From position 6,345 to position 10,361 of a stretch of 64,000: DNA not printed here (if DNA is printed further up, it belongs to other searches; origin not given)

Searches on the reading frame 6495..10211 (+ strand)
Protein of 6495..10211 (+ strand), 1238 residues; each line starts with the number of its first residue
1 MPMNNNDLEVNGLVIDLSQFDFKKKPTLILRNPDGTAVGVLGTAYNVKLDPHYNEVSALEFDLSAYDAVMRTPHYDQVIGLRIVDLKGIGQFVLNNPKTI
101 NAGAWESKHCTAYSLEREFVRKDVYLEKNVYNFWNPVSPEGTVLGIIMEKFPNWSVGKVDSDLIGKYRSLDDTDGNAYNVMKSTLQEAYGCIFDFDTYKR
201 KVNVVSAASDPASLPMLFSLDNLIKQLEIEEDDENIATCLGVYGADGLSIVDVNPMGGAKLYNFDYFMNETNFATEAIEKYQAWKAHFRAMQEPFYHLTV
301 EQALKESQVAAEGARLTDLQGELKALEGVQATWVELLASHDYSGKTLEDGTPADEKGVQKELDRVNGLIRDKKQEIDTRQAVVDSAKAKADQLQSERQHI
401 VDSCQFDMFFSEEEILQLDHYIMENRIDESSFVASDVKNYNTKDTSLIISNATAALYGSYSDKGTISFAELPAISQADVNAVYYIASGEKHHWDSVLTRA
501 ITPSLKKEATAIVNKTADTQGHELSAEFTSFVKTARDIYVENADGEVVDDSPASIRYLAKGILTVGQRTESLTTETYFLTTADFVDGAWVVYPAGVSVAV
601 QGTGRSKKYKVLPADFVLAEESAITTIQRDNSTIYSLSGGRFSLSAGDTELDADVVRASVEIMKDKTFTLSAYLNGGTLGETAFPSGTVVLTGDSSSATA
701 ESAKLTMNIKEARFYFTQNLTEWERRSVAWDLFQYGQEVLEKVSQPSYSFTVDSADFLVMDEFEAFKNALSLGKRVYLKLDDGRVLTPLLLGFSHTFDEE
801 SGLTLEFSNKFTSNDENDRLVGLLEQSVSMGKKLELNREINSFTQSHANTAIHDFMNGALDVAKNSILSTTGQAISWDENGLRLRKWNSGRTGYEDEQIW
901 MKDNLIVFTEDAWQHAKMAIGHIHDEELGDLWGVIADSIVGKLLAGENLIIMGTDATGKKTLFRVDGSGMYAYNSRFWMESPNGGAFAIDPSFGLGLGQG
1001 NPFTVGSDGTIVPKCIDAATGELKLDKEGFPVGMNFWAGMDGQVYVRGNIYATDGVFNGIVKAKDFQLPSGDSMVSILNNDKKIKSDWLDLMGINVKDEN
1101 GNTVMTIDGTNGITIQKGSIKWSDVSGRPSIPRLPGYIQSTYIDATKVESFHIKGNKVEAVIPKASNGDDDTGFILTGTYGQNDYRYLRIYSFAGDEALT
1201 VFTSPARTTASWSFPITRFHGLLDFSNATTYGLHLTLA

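Call 47: search_protein_families(library=phrogs, proteins=[window:6495-10211:+], max_evalue=0.00001)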
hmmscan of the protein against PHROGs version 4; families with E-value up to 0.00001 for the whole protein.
window:6495-10211:+ (1238 aa): 3 families
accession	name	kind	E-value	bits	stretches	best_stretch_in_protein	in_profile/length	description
phrog_6211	-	tail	1.4e-59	203.1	2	14-433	6-428/1168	minor tail protein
phrog_8704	-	tail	1.2e-16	60.3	2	725-953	423-636/1719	tail protein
phrog_22322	-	tail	1.6e-10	41.2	1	19-266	3-232/562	tail protein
